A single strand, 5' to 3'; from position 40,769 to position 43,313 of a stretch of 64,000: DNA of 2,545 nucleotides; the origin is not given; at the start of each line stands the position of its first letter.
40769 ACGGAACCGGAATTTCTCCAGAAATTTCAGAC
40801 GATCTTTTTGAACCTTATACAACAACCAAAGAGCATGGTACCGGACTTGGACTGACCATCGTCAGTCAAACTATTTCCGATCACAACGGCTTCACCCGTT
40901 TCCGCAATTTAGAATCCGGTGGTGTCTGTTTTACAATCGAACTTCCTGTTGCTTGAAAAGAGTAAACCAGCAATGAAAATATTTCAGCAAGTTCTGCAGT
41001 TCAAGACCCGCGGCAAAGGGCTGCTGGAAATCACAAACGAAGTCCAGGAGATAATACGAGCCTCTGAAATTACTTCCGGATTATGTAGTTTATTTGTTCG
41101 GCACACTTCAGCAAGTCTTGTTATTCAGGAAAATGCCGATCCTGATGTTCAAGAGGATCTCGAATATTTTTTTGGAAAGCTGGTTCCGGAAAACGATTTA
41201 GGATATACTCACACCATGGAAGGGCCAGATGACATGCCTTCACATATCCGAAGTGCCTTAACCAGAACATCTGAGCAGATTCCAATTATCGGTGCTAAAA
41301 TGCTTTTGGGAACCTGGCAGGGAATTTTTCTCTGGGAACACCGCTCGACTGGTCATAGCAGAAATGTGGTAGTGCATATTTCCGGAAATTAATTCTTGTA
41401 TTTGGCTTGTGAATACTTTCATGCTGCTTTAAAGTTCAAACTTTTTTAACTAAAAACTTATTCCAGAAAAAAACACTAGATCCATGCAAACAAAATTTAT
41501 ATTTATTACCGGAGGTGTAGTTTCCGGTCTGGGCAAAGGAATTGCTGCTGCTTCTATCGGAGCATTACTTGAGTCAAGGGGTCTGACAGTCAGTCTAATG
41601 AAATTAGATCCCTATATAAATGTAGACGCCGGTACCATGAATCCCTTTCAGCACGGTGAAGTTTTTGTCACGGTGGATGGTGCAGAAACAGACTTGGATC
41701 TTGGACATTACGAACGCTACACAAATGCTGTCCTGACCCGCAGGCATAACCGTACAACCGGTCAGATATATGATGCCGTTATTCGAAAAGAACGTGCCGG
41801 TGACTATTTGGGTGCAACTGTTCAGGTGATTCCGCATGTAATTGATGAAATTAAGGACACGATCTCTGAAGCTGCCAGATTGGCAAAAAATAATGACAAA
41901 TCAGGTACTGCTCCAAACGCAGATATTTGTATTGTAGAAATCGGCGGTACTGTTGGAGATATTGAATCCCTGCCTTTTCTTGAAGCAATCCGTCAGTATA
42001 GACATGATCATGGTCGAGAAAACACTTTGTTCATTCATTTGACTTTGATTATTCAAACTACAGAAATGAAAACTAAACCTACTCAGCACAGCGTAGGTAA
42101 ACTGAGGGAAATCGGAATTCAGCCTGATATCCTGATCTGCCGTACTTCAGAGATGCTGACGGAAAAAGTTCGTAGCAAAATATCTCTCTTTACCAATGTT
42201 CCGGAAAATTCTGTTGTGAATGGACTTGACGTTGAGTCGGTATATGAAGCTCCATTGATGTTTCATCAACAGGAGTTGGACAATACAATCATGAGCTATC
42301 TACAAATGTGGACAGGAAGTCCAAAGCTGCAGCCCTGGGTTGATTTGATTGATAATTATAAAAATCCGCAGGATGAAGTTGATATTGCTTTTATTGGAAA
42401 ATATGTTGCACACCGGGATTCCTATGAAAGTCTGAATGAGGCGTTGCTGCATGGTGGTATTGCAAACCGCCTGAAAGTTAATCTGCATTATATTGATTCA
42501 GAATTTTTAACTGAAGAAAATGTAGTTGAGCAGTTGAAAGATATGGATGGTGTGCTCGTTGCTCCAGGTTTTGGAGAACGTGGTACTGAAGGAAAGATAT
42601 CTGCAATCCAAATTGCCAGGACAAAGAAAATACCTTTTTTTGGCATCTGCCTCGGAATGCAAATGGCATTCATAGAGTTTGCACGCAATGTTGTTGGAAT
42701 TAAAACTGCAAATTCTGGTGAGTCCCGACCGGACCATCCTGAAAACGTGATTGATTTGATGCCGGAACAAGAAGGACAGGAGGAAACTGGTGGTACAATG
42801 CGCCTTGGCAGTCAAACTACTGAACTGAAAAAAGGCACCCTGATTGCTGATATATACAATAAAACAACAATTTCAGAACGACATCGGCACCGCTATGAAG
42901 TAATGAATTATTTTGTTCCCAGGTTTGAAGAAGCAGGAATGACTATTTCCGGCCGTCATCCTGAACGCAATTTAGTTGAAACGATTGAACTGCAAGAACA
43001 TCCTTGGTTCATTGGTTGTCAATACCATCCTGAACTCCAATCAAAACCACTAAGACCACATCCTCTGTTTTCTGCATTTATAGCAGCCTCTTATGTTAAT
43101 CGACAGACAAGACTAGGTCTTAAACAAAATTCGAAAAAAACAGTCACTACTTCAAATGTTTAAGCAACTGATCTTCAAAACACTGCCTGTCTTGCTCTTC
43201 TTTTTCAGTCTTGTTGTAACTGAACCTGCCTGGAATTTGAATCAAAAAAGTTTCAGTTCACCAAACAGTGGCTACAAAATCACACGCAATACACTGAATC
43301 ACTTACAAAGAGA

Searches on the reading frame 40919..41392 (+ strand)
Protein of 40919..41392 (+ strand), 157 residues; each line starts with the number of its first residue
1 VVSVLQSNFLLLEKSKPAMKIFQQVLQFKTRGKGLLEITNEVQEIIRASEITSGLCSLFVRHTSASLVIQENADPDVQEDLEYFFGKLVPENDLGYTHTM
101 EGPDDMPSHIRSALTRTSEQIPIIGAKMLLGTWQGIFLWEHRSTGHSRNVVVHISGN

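Call 89: search_protein_families(library=pfam, proteins=[window:40919-41392:+], max_evalue=0.00001)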
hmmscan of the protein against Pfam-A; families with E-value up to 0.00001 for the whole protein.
window:40919-41392:+ (157 aa): 1 family
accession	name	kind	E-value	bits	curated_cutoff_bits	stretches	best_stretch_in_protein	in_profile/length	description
PF01894.22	UPF0047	-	1.1e-41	142.1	27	1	37-154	1-117/117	Uncharacterised protein family UPF0047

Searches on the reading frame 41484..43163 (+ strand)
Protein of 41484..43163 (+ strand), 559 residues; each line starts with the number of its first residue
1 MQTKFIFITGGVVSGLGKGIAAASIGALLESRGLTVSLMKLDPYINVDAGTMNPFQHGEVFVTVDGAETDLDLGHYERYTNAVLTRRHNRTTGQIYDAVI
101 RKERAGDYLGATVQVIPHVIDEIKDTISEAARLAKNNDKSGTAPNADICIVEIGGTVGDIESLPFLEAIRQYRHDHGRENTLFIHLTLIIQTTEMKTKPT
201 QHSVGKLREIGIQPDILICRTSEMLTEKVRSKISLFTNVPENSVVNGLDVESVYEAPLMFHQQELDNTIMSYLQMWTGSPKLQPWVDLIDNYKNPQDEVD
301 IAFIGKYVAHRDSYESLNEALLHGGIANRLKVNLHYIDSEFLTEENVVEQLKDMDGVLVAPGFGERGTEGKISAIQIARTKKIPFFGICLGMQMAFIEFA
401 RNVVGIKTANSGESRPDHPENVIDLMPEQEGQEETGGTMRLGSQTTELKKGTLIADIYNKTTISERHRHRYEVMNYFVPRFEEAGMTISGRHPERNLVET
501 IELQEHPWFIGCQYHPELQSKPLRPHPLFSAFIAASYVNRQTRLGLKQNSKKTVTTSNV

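Call 89: search_protein_families(library=pfam, proteins=[window:41484-43163:+], max_evalue=0.00001)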
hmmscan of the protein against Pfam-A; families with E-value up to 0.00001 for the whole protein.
window:41484-43163:+ (559 aa): 3 families
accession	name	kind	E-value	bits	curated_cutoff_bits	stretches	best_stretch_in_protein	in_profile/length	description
PF06418.20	CTP_synth_N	-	8.1e-120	399.6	26.1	1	4-275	1-265/265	CTP synthase N-terminus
PF00117.34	GATase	-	3.2e-40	138.3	22.8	1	311-534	3-189/190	Glutamine amidotransferase class-I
PF07722.19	Peptidase_C26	-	1.3e-08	35.4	20.5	1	375-517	98-219/219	Peptidase C26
